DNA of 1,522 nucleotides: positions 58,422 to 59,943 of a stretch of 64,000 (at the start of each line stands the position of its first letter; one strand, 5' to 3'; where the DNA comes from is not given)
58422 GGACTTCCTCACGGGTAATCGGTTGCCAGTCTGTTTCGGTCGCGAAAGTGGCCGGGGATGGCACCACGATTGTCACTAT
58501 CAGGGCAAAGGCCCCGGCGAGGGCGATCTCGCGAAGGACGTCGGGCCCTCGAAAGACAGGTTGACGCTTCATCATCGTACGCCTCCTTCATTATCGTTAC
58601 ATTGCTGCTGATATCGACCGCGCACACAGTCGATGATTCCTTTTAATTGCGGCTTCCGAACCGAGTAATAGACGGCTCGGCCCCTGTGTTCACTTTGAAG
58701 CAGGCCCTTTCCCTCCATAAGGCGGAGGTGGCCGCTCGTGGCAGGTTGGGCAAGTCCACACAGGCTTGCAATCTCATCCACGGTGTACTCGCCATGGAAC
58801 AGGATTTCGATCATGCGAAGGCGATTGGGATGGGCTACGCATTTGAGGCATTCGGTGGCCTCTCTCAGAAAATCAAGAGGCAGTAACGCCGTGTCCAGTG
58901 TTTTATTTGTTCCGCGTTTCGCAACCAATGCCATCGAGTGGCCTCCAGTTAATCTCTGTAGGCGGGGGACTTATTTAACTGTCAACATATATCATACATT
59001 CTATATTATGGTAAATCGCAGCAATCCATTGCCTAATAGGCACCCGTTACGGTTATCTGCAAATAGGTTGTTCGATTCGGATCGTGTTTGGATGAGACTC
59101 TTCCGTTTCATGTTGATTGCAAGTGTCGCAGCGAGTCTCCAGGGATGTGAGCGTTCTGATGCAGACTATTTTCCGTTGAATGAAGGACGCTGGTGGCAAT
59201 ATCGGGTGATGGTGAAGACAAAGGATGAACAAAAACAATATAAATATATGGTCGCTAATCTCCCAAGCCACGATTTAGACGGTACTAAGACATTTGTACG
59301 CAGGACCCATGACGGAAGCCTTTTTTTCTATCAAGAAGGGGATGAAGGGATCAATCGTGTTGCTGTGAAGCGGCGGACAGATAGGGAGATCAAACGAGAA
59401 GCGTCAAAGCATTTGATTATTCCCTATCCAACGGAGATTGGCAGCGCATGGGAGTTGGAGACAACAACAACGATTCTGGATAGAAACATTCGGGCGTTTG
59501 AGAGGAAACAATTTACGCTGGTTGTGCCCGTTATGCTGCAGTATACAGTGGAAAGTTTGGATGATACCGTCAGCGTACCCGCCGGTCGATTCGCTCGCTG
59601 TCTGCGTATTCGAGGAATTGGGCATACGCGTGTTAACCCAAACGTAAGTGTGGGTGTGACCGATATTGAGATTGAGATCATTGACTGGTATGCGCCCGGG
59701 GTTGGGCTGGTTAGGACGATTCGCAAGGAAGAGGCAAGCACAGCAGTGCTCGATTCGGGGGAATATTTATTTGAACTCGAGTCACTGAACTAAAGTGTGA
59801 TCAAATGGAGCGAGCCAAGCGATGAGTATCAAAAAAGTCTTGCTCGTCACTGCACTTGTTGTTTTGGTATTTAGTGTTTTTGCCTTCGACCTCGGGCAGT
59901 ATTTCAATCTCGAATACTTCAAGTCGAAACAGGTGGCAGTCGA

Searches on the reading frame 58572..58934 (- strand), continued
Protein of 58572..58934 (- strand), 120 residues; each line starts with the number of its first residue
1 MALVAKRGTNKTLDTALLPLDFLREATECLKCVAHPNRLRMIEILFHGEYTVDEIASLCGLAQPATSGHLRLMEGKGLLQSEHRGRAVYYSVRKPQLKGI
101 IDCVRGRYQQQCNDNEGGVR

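Call 33: search_solved_structures(query=A2, max_evalue=0.001, show_alignments=4)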
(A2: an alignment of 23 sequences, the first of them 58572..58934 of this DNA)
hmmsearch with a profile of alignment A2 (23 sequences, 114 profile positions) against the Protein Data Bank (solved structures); distinct sequences matched with E-value up to 0.001: 31.
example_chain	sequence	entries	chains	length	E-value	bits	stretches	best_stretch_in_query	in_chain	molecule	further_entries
2zkz_A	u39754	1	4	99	1.9e-16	62.8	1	16-102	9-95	Transcriptional repressor pagR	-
8qkf_A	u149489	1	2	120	5.6e-14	54.8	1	17-103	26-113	ArsR family transcriptional regulator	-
13ct_A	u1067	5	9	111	1.4e-13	53.5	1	21-106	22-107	Transcriptional regulator, ArsR family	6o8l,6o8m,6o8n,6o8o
6o8k_A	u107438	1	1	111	1.8e-13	53.2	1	21-106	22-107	Transcriptional regulator, ArsR family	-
4k2e_A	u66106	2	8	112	1.9e-13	53.1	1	24-109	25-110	Transcriptional activator HlyU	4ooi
3cuo_A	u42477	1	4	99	1.1e-12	50.6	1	22-105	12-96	Uncharacterized HTH-type transcriptional regulator ygaV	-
1r1u_A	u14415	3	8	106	3.4e-12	49.1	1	12-103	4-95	repressor protein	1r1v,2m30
2kjb_A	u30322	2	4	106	3.8e-12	48.9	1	13-103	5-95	CzrA protein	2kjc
6cdb_A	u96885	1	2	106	4.2e-12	48.8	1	12-103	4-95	ArsR family transcriptional regulator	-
4omy_A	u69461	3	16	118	4.5e-12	48.7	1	24-106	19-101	NolR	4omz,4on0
6cda_A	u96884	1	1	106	6.9e-12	48.1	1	12-103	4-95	ArsR family transcriptional regulator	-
4ggg_A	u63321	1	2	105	1.2e-11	47.3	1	13-103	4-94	Repressor protein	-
5znx_A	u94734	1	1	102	1.2e-11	47.3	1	24-106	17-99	Transcriptional activator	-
3jth_A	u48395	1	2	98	1.3e-11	47.2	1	24-106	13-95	Transcription activator HlyU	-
2lkp_A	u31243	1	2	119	1.6e-11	46.9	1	22-100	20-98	HTH-type transcriptional regulator NmtR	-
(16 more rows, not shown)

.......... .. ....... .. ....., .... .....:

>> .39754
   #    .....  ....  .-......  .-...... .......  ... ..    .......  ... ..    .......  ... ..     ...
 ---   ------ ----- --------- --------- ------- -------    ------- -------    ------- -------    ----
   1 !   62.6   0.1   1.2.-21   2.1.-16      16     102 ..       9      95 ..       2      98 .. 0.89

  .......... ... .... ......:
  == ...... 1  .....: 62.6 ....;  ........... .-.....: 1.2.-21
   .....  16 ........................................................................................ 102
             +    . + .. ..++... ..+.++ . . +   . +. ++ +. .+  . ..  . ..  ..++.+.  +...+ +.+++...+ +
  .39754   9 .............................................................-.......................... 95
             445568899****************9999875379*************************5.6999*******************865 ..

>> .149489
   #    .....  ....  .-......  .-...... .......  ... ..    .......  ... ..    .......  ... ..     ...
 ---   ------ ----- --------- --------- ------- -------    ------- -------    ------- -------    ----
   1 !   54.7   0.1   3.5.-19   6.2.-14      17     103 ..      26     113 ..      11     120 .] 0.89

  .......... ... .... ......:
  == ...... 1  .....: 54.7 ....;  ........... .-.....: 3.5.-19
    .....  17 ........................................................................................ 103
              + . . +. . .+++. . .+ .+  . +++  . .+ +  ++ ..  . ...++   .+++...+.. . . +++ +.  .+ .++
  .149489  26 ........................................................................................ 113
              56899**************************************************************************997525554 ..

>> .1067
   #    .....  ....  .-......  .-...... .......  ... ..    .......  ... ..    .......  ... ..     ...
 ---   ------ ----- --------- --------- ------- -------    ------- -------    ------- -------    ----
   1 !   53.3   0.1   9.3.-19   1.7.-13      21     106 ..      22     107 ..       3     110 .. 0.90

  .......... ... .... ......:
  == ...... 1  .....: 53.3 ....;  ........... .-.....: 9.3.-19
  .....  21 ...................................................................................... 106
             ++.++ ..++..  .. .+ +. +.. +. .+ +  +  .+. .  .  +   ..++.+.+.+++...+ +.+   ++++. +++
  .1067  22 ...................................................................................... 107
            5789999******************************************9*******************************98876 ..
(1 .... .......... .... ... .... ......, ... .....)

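Call 51: find_related_loci(query=A2, collection=metagenome_contigs, flank=4000)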
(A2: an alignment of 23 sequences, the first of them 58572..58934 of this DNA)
Query A2 (120 aa) in metagenome_contigs; peptide patterns used: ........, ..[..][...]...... (x = any residue, [..] = any of these).
600 stretches matched a pattern (row limit reached: there are more); 267 encode a relative of the query (tblastn E <= 1e-3); the best 80 are kept; 80 distinct loci.
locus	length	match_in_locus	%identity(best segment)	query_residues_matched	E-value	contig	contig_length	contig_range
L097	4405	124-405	76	17-110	2e-46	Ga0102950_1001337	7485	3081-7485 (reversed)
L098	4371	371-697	68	1-111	2e-45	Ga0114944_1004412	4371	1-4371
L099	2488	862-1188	64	1-111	4e-44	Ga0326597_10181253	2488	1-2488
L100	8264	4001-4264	78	17-104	8e-44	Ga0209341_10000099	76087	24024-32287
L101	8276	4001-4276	71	15-106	5e-42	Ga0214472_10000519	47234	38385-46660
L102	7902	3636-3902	71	17-105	1e-39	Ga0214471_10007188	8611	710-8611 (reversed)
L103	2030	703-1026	56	2-108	6e-36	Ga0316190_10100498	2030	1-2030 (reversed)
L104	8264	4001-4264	68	17-104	2e-35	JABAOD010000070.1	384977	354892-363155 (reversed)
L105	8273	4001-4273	57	18-108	2e-32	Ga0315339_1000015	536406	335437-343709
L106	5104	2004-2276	54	18-108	5e-32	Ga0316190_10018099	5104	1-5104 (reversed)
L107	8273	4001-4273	54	18-108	1e-31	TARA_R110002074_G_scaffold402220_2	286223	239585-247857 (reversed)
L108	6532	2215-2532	43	8-113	1e-26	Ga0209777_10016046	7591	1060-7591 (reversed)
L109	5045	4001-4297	41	6-108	3e-23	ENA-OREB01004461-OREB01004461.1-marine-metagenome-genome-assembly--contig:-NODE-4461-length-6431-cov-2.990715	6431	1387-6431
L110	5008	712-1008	41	6-108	3e-23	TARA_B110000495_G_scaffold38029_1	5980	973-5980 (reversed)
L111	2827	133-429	41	6-108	3e-23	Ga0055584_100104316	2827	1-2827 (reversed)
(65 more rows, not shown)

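Call 53: predict_structure(alignment_id=A2)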
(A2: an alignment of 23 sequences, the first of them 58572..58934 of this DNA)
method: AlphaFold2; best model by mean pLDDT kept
length: 120 residues; sequences in the alignment: 23
mean_pLDDT: 85.7   pTM: 0.73
mean pLDDT of the five models: 85.7, 85.3, 80.9, 77.8, 75.5
residues with pLDDT >= 90: 79; 70-90: 21; 50-70: 9; < 50: 11
segments of 3 or more residues with pLDDT < 50: 1-3, 8-11
pLDDT, mean of each block of 10 residues (from residue 1): 45 70 89 92 95 97 97 95 95 91 93 71
secondary structure, 60 per line:
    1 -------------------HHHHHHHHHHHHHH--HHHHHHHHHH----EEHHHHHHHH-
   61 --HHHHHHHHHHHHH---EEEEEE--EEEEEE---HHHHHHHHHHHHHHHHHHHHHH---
elements in order: H20-33 H36-45 H52-59 H63-75 E79-84 E87-92 H96-117

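Call 74: search_protein_families(library=padloc, proteins=[window:58572-58934:-], max_evalue=0.001)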
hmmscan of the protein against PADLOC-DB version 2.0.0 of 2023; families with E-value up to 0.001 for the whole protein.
window:58572-58934:- (120 aa): 4 families
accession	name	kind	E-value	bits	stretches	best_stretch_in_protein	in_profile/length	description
PDLC01438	Csa3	-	5.6e-11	41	1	24-104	136-213/305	"CAS-I,CAS-II,CAS-III,CAS-IV,CAS-V,CAS-VI; associated_signaling"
PDLC01720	Csa3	-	1.3e-09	36.6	1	20-100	9-98/118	Csa3_1_CAS-I-II-III-IV-V-VI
PDLC01434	CasR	-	3.1e-05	21.9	1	37-89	129-181/191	"CAS-I,CAS-II,CAS-III,CAS-IV,CAS-V,CAS-VI; associated_signaling"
PDLC01268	CasR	-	0.00016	19.7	1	37-92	125-176/179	"CAS-I,CAS-II,CAS-III,CAS-IV,CAS-V,CAS-VI; associated_signaling"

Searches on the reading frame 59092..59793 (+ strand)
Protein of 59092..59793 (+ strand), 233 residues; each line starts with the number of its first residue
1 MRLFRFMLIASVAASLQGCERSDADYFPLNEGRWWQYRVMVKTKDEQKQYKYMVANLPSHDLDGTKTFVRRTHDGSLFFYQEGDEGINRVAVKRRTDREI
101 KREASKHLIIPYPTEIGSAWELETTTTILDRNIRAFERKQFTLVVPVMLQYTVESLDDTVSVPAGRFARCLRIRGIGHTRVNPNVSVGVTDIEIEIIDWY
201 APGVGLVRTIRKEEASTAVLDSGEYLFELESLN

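Call 4: search_protein_families(library=pfam, proteins=[window:59092-59793:+], max_evalue=0.01)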
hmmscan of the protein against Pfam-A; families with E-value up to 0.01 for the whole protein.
window:59092-59793:+ (233 aa): 1 family
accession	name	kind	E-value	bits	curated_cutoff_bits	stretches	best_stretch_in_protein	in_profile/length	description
PF21347.3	DUF3108_like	-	9.1e-05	22.8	27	1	148-209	131-184/199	DUF3108-like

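Call 5: search_protein_families(library=ncbifam, proteins=[window:59092-59793:+], max_evalue=0.01)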
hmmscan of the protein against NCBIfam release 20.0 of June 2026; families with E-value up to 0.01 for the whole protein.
window:59092-59793:+ (233 aa): 0 families

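Call 54: search_protein_representatives(protein=window:59092-59793:+)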
Query: 233 residues. Proteins with E-value up to 0.001 (for the whole library): 767; up to 1e-10: 420; up to 1e-30: 57. The best 150 are listed.
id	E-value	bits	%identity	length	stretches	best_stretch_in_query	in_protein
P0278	2.1e-152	521.1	100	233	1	1-233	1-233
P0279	1.2e-52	194.8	41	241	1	4-232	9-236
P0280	9.2e-48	178.8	50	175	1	53-226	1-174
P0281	5.0e-47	176.4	39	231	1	8-231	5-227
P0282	3.6e-46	173.6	39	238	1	14-230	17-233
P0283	4.4e-45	170.1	39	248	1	7-232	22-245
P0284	1.1e-44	168.8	36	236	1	12-231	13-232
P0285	2.5e-44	167.6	38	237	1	10-229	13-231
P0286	1.1e-43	165.5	38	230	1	8-231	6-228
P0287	4.4e-43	163.6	38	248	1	13-232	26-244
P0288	7.0e-43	162.9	36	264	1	3-229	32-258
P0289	1.2e-40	155.6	39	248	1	7-226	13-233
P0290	3.9e-40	153.9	38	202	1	35-233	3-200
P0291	4.6e-40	153.7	38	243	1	16-231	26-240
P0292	1.1e-39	152.4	33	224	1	15-232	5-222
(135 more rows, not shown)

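Call 55: find_encoding_contigs(protein=P0279, flank=6000, max_places=2)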
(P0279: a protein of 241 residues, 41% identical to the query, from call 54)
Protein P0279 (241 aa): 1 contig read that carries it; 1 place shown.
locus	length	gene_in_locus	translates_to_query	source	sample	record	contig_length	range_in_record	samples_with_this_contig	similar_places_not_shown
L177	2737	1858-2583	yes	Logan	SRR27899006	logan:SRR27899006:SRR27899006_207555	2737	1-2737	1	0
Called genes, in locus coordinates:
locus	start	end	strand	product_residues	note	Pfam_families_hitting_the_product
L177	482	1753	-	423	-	PF07690:MFS_1, PF11700:ATG22, PF07690:MFS_1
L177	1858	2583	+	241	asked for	-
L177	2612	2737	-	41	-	?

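Call 63: predict_structure(alignment_id=A4)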
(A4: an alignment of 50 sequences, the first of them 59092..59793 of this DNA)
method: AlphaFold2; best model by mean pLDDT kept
length: 233 residues; sequences in the alignment: 50
mean_pLDDT: 93.5   pTM: 0.86
mean pLDDT of the five models: 93.5, 93.3, 92.2, 92.1, 92.0
residues with pLDDT >= 90: 193; 70-90: 29; 50-70: 11; < 50: 0
segments of 3 or more residues with pLDDT < 50: none
pLDDT, mean of each block of 10 residues (from residue 1): 84 73 82 98 95 98 98 98 97 98 96 97 95 72 95 98 98 98 91 98 98 95 97 97
secondary structure, 60 per line:
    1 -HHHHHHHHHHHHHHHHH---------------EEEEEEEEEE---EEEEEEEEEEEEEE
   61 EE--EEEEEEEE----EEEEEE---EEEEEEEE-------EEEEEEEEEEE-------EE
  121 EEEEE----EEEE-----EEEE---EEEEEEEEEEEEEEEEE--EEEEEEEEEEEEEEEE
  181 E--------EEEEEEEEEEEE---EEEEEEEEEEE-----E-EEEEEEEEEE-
elements in order: H2-18 E34-43 E47-62 E65-72 E77-82 E86-93 E101-111 E119-125 E130-133 E139-142 E146-162 E165-181 E190-201 E205-215 E223-232

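Call 65: fold_search(model_id=the predicted structure, library=pdb)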
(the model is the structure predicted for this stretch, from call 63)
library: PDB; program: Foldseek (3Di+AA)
matches with E <= 10: 769; with E <= 0.001: 3
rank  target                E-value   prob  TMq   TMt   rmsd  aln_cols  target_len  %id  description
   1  4fvs_A                4.9e-06  1.00  0.42  0.45  10.6       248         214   14  Crystal structure of a putative lipoprotein (BDI_3050) from Parabacteroides distasonis ATCC 8503 at 2.70 A resolution (released 2012-07-25)
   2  4fvs_E                6.9e-06  1.00  0.42  0.45  10.7       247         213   14  Crystal structure of a putative lipoprotein (BDI_3050) from Parabacteroides distasonis ATCC 8503 at 2.70 A resolution (released 2012-07-25)
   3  3fzx                  3.9e-05  1.00  0.37  0.40  14.4       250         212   13  CRYSTAL STRUCTURE OF A PUTATIVE EXPORTED PROTEIN WITH YMCC-LIKE FOLD (BF2203) FROM BACTEROIDES FRAGILIS NCTC 9343 AT 2.2 (released 2009-02-03)
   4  3bk5                  2.5e-03  0.99  0.28  0.28  14.9       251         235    8  Crystal structure of putative outer membrane lipoprotein-sorting protein domain from Vibrio parahaemolyticus (released 2008-02-05)
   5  4z48_A                5.7e-03  0.94  0.27  0.26  15.0       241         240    8  Crystal structure of a DUF1329 family protein (DESPIG_00262) from Desulfovibrio piger ATCC 29098 at 1.75 A resolution (released 2015-04-22)
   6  9tp6_A                1.2e-02  0.90  0.29  0.28  14.7       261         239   10  Structure of LolA3 from Porphyromonas gingivalis (released 2026-02-18)
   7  9tp6_B                1.6e-02  0.91  0.30  0.29  15.4       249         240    9  Structure of LolA3 from Porphyromonas gingivalis (released 2026-02-18)
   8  2qom_A                1.9e-02  0.84  0.31  0.28  13.4       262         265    7  The crystal structure of the E.coli EspP autotransporter Beta-domain. (released 2007-11-13)
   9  6i7s_G                4.3e-02  0.72  0.31  0.10  18.6       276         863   12  Microsomal triglyceride transfer protein (released 2019-08-21)
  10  5o68_F                5.7e-02  0.23  0.20  0.19  21.9       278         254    8  Crystal Structure of the Pseudomonas functional amyloid secretion protein FapF - R157A mutant (released 2017-08-23)
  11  5o68_K                6.0e-02  0.14  0.17  0.15  22.4       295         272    8  Crystal Structure of the Pseudomonas functional amyloid secretion protein FapF - R157A mutant (released 2017-08-23)
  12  5o68_L                6.3e-02  0.14  0.16  0.15  20.8       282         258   10  Crystal Structure of the Pseudomonas functional amyloid secretion protein FapF - R157A mutant (released 2017-08-23)
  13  5o68_C                7.2e-02  0.21  0.20  0.18  20.8       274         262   10  Crystal Structure of the Pseudomonas functional amyloid secretion protein FapF - R157A mutant (released 2017-08-23)
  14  6i7s_H                8.4e-02  0.57  0.30  0.10  18.8       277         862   11  Microsomal triglyceride transfer protein (released 2019-08-21)
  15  5hm9_A                8.4e-02  0.25  0.17  0.20  15.2       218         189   14  Crystal structure of MamO protease domain from Magnetospirillum magneticum (apo form) (released 2016-03-23)
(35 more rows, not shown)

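Call 74: search_protein_families(library=padloc, proteins=[window:59092-59793:+], max_evalue=0.001)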
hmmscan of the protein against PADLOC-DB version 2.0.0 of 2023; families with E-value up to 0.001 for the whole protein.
window:59092-59793:+ (233 aa): 0 families
